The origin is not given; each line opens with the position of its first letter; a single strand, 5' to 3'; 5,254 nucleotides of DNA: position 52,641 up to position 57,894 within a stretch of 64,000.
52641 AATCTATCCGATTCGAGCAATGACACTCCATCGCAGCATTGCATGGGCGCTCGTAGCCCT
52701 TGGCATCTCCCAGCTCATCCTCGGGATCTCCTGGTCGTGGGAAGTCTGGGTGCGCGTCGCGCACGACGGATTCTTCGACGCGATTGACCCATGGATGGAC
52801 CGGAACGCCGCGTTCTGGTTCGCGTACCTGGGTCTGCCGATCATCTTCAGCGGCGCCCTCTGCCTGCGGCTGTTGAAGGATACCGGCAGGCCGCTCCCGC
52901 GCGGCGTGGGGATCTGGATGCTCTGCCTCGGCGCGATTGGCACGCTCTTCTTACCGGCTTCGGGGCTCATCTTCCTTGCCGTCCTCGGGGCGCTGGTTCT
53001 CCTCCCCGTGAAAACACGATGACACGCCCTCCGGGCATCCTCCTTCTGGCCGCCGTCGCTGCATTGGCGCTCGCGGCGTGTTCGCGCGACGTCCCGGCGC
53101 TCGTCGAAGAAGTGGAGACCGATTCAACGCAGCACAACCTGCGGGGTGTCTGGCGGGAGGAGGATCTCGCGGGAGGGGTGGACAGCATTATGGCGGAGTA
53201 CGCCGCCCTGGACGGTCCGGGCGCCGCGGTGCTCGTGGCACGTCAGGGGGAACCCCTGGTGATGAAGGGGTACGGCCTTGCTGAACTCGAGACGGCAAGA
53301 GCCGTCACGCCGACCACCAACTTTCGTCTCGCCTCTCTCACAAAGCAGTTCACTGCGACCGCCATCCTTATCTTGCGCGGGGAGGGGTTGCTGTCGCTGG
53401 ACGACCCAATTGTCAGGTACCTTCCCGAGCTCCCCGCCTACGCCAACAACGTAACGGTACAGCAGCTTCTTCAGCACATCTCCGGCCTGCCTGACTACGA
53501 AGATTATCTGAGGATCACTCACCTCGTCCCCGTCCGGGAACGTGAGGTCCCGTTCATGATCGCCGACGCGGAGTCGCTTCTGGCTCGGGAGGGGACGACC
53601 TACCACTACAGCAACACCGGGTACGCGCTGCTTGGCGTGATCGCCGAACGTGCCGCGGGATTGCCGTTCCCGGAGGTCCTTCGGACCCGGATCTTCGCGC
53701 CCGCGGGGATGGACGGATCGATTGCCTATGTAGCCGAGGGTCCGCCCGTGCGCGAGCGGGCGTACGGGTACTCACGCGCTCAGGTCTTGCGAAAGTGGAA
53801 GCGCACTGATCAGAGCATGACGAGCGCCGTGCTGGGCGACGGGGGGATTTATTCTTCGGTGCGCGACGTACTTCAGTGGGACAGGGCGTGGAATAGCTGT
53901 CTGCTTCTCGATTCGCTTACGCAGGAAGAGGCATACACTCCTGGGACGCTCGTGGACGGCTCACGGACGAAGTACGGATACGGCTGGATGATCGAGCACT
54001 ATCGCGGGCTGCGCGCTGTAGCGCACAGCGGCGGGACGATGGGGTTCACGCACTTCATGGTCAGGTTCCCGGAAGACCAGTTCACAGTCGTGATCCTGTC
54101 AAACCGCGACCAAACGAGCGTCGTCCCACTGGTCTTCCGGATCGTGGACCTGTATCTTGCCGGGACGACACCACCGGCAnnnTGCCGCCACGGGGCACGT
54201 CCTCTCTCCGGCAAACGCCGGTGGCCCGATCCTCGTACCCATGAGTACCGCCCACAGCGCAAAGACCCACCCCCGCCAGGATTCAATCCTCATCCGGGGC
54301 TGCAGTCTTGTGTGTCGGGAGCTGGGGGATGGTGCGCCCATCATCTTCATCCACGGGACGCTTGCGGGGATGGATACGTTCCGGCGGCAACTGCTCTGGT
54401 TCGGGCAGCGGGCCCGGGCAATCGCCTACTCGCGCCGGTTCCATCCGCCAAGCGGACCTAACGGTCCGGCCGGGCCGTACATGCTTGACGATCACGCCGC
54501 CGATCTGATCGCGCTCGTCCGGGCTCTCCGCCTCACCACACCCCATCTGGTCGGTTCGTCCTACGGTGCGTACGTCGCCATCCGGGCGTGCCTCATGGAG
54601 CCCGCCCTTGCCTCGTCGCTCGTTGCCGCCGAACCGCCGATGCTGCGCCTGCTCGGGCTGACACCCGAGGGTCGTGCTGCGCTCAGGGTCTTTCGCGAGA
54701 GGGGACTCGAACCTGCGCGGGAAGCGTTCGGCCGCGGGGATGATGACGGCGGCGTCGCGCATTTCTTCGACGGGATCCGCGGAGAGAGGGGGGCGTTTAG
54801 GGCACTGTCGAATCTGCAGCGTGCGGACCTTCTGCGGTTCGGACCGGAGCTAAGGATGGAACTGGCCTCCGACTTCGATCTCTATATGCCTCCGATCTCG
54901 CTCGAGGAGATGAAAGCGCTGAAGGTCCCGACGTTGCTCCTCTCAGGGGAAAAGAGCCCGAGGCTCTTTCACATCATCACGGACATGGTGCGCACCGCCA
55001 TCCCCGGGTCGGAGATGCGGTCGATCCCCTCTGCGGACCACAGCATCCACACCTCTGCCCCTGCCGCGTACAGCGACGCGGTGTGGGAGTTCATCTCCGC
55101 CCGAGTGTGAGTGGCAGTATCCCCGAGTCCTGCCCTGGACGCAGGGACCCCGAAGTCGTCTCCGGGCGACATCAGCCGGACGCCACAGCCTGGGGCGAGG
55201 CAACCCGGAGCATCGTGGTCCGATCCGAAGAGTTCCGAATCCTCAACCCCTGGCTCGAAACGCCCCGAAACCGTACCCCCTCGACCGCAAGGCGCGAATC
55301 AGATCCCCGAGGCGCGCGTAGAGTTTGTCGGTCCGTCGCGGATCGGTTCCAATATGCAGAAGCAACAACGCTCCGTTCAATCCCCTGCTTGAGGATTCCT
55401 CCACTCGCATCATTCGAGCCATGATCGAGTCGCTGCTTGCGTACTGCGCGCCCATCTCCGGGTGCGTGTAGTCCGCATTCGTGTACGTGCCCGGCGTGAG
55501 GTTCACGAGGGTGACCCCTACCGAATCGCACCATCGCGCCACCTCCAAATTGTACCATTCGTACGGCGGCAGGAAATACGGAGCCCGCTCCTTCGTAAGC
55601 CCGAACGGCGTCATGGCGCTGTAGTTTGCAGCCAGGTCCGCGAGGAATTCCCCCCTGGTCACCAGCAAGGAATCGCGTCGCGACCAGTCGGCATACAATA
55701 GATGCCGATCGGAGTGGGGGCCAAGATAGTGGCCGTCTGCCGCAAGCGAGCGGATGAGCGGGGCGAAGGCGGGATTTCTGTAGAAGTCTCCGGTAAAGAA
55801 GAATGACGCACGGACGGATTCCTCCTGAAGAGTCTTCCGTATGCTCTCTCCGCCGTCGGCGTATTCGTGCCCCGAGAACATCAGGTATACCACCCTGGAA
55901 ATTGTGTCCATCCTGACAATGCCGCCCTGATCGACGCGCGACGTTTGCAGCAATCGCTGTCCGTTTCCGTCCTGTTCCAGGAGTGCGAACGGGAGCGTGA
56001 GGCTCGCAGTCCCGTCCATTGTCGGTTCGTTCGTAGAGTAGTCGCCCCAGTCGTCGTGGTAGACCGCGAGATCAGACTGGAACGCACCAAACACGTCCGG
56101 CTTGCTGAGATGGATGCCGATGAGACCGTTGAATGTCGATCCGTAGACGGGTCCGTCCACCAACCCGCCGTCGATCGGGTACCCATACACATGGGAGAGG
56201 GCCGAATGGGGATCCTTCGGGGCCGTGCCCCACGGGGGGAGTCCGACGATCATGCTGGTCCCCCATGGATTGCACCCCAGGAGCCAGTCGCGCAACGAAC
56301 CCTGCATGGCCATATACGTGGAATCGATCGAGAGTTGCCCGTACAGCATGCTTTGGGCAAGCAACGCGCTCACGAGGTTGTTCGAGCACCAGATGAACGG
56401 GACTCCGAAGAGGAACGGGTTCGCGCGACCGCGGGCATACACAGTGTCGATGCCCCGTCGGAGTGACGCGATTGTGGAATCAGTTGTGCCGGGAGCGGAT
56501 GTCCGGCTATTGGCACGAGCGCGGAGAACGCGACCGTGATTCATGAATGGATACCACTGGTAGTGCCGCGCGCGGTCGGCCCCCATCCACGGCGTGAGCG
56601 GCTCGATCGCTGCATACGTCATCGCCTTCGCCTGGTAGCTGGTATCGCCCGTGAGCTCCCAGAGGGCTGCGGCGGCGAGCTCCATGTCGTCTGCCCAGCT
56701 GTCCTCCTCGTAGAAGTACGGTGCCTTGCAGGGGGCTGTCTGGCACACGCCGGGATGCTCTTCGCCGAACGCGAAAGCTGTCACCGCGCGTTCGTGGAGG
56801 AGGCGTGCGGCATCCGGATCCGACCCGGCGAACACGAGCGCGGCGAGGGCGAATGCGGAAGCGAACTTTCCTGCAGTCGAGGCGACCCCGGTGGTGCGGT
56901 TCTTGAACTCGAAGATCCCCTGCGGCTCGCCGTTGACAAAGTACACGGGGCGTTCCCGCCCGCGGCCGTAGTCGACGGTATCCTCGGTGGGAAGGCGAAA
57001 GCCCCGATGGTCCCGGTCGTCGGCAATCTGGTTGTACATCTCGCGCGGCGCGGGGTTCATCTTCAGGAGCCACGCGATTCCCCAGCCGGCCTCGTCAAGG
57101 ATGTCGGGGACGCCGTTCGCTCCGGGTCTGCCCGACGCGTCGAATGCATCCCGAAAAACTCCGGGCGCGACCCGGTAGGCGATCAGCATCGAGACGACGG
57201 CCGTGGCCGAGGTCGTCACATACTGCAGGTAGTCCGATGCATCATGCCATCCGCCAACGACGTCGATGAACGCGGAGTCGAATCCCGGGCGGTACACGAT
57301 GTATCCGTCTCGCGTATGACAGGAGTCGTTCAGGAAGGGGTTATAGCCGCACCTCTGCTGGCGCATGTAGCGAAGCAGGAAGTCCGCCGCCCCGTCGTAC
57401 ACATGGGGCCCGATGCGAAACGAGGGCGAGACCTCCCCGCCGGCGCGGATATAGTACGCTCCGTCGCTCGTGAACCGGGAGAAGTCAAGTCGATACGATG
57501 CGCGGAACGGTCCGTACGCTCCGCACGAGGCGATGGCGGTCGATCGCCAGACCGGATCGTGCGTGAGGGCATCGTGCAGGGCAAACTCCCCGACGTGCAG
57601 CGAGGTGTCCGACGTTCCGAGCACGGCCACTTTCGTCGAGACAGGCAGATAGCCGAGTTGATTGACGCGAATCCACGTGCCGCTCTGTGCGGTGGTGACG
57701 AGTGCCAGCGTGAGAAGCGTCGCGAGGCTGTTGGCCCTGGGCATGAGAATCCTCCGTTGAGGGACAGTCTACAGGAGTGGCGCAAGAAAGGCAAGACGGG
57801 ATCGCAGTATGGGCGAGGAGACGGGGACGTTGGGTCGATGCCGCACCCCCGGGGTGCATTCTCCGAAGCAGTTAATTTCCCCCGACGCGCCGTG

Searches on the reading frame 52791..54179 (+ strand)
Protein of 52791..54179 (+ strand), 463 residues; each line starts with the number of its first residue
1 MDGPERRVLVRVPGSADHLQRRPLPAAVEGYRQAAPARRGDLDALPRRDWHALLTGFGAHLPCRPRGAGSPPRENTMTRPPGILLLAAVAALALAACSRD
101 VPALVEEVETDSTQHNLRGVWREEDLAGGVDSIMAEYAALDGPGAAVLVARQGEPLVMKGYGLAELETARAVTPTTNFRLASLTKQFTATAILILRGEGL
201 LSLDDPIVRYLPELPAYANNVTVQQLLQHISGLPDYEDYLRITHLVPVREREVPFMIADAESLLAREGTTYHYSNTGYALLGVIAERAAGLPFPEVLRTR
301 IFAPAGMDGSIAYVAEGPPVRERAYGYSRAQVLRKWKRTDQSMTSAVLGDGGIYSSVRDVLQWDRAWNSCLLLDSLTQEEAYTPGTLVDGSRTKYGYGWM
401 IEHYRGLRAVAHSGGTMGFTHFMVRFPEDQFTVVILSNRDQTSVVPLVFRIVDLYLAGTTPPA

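Call 10: search_protein_families(library=pfam, proteins=[window:52791-54179:+], max_evalue=0.0001)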
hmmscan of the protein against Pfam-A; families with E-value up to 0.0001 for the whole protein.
window:52791-54179:+ (463 aa): 1 family
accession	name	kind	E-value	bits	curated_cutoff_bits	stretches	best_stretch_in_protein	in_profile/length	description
PF00144.29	Beta-lactamase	-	2.4e-65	221.3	27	1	133-442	4-313/329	Beta-lactamase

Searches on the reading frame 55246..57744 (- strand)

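Call 10: search_protein_families(library=pfam, proteins=[window:55246-57744:-], max_evalue=0.0001)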
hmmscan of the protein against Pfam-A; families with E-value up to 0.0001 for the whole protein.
window:55246-57744:- (833 aa): 3 families
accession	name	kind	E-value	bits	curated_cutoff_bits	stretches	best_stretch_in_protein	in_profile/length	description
PF00759.25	Glyco_hydro_9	-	2.4e-70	238.5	27.7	1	116-583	1-441/444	Glycosyl hydrolase family 9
PF02927.20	CelD_N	-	6e-16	59.4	24.6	1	21-104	2-84/86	Cellulase N-terminal ig-like domain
PF01522.26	Polysacc_deac_1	-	1.7e-07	31.7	23.1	1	614-746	4-123/124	Polysaccharide deacetylase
